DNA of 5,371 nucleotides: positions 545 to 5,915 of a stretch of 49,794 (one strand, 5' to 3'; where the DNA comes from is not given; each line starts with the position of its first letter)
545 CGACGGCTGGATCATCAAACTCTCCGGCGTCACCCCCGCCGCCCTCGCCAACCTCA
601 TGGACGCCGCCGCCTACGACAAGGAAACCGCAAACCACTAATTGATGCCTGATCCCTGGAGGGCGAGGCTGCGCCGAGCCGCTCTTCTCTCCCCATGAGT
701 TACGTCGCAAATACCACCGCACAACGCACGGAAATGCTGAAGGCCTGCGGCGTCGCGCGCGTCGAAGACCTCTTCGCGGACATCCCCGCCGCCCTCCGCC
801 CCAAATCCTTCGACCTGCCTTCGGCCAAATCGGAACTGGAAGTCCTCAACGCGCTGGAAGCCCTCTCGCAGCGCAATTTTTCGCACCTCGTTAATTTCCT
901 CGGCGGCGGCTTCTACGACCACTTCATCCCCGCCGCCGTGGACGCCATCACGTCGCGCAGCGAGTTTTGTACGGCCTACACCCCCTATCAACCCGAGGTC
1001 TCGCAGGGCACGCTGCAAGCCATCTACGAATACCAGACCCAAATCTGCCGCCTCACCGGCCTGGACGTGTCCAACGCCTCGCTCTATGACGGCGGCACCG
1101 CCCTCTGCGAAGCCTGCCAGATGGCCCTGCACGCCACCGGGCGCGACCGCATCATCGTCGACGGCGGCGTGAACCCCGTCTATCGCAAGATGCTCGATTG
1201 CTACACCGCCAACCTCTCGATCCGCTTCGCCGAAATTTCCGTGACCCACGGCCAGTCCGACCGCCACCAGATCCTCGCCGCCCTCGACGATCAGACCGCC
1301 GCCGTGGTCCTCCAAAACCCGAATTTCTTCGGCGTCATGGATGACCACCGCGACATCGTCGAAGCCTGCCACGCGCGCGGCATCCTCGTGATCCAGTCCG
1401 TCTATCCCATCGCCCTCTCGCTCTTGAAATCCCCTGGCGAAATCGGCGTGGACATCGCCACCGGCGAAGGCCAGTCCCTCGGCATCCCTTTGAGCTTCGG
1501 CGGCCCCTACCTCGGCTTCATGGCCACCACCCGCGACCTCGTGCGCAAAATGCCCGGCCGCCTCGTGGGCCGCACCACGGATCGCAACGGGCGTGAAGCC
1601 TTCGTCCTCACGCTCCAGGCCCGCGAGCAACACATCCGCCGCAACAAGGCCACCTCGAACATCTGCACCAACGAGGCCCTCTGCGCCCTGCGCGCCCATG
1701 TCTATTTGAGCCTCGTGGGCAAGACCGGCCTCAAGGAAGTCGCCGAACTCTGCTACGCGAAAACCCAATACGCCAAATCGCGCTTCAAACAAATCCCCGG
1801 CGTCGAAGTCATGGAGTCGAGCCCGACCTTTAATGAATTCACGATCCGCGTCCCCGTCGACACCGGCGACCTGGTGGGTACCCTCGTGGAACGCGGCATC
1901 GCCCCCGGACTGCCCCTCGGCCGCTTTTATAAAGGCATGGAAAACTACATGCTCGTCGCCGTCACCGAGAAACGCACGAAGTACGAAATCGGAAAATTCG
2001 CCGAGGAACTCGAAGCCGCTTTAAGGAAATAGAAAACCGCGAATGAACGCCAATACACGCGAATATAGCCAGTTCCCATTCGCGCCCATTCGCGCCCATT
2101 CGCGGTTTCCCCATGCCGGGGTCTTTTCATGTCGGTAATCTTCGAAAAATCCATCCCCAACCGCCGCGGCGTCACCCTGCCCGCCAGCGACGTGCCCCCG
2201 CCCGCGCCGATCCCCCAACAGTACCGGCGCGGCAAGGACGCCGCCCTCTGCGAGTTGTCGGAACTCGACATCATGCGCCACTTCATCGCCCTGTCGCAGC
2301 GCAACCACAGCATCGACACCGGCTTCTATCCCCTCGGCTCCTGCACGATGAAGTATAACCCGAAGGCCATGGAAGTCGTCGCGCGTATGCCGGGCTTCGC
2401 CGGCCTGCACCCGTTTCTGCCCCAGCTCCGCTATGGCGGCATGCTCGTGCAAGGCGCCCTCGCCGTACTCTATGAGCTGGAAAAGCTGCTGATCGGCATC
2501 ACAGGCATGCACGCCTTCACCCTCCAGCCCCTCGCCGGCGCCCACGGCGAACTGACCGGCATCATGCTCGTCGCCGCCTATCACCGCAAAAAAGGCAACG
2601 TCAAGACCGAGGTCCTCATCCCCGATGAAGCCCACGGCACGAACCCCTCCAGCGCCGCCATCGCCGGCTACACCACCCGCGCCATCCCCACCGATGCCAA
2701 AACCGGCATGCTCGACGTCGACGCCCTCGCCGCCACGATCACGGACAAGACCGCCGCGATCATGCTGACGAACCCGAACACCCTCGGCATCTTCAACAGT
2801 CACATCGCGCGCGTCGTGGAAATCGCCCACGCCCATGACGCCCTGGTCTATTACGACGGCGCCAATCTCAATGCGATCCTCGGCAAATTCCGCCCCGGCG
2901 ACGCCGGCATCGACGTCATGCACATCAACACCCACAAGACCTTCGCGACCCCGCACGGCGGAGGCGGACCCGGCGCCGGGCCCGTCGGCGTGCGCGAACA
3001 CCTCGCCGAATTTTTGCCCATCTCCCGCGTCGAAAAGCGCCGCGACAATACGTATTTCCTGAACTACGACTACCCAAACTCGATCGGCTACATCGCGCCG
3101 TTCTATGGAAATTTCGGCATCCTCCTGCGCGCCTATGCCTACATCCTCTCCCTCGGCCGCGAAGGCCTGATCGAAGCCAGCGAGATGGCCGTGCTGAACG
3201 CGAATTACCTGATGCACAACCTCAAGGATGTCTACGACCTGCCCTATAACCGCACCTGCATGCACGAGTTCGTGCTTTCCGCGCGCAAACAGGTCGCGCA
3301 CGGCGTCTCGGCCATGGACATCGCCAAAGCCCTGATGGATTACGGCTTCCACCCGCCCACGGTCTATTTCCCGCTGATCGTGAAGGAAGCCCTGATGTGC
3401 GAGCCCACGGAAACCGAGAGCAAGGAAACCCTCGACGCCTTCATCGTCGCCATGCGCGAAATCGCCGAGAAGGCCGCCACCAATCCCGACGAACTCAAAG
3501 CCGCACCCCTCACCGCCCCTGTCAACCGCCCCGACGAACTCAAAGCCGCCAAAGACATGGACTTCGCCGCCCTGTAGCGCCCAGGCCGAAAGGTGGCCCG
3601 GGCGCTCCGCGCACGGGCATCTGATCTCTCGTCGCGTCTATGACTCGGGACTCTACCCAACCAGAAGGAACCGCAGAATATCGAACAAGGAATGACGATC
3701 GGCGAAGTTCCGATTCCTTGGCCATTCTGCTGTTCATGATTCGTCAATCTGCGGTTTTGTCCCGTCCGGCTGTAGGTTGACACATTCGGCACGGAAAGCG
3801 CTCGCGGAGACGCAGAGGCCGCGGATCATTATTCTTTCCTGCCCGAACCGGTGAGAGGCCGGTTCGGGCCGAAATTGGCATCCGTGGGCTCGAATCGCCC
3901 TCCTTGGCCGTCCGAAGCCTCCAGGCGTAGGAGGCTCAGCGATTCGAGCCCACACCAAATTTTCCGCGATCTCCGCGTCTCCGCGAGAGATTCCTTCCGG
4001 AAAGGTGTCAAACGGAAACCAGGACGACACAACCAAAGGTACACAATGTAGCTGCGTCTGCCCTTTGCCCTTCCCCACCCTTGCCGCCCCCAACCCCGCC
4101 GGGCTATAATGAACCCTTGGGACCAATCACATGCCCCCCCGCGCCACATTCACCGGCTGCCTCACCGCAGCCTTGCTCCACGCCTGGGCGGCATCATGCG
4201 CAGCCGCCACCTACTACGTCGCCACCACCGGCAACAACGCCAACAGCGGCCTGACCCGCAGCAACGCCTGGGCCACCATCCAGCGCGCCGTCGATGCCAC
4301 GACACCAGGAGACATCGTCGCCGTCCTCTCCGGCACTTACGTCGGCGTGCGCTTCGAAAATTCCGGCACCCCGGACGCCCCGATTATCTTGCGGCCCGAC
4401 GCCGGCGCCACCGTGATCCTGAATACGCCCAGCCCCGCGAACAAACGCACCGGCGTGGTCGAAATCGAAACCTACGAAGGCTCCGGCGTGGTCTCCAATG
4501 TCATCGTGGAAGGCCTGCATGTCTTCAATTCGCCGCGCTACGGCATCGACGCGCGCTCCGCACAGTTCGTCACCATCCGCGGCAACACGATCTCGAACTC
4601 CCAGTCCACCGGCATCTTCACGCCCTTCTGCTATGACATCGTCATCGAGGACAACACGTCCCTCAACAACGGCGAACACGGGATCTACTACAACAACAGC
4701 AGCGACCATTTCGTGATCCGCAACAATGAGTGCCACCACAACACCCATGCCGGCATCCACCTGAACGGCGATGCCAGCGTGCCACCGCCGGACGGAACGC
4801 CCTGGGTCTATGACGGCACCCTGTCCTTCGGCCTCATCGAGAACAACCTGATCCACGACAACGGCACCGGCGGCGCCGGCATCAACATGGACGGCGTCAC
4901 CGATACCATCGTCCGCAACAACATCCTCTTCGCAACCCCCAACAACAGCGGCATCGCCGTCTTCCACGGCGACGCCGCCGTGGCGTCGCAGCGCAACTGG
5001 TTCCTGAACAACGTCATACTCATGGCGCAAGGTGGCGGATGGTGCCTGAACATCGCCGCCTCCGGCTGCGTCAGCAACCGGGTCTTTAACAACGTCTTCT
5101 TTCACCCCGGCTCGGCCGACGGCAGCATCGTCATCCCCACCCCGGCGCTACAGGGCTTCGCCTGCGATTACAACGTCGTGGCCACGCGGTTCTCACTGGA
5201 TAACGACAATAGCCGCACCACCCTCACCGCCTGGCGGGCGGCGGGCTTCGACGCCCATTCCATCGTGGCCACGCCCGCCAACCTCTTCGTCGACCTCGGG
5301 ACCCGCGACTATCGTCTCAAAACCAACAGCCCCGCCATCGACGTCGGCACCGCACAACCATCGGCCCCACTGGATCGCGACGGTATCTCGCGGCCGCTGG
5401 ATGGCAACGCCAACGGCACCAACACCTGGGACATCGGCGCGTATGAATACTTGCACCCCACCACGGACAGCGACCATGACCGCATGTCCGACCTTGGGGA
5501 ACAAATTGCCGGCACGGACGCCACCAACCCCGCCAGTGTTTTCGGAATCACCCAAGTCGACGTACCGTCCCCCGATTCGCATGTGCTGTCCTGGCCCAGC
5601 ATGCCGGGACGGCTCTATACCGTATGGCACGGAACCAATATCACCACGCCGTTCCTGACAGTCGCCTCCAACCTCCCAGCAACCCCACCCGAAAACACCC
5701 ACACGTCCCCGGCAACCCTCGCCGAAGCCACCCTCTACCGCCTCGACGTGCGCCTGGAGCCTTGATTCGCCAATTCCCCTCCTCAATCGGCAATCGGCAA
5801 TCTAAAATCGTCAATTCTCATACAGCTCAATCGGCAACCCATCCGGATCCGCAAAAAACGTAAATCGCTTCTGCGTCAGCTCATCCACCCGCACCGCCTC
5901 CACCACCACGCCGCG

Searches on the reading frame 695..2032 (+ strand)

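Call 14: search_protein_families(library=pfam, proteins=[window:695-2032:+], max_evalue=0.001)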
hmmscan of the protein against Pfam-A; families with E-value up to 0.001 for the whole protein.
window:695-2032:+ (445 aa): 2 families
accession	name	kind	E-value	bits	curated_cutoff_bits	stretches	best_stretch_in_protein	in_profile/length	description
PF02347.22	GDC-P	-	1.3e-124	416.8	26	1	2-435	2-425/429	Glycine cleavage system P-protein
PF00266.25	Aminotran_5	-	5.3e-05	22.8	21.5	1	175-402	115-333/371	Aminotransferase class-V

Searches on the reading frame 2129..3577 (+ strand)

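Call 14: search_protein_families(library=pfam, proteins=[window:2129-3577:+], max_evalue=0.001)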
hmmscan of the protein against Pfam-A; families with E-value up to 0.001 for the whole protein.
window:2129-3577:+ (482 aa): 5 families
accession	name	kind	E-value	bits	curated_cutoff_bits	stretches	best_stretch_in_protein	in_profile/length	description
PF21478.3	GcvP2_C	-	6.2e-29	100.8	27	1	350-450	1-103/122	Glycine dehydrogenase, C-terminal domain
PF02347.22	GDC-P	-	9.2e-10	38.4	26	1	29-297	32-284/429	Glycine cleavage system P-protein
PF00266.25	Aminotran_5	-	6.2e-08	32.5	21.5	1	146-277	75-207/371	Aminotransferase class-V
PF01041.23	DegT_DnrJ_EryC1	-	5.8e-06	26.2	19.8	1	156-246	61-148/360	DegT/DnrJ/EryC1/StrS aminotransferase family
PF01212.27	Beta_elim_lyase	-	0.00022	21.1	27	1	159-246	71-171/288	Beta-eliminating lyase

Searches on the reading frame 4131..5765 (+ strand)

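Call 14: search_protein_families(library=pfam, proteins=[window:4131-5765:+], max_evalue=0.001)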
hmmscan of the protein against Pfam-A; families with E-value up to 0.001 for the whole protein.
window:4131-5765:+ (544 aa): 2 families
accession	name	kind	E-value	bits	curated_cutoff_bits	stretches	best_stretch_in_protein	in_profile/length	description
PF13229.12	Beta_helix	-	4.6e-18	65.8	25.9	2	122-214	32-123/158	Right handed beta helix region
PF05048.19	NosD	-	6.5e-14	52.3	23.6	1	121-213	46-135/212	Periplasmic copper-binding protein (NosD)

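Call 17: search_protein_families(library=ncbifam, proteins=[window:4131-5765:+], max_evalue=0.001)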
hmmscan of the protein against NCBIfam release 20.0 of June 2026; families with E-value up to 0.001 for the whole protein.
window:4131-5765:+ (544 aa): 6 families
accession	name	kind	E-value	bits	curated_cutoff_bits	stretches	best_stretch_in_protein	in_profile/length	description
NF041899.1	pec_ly_PelN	equivalog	9.9e-10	37.8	740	1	6-205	6-197/437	pectate lyase PelN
NF041518.1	choice_anch_Q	domain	2e-09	37.6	25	1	391-440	14-57/58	choice-of-anchor Q domain-containing protein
TIGR04247.1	NosD_copper_fam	subfamily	3e-06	26.1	300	1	137-212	194-269/377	nitrous oxide reductase family maturation protein NosD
NF047854.1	LIC10774_subfam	equivalog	1.7e-05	24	380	0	25-71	58-104/358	LIC10774/LIC10365 family surface protein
TIGR03804.1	para_beta_helix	repeat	8.7e-05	22.1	19.45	0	161-205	1-43/44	parallel beta-helix repeat protein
TIGR03805.1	beta_helix_1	subfamily_domain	0.00023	20.3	141.5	1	122-210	63-156/314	parallel beta-helix domain-containing protein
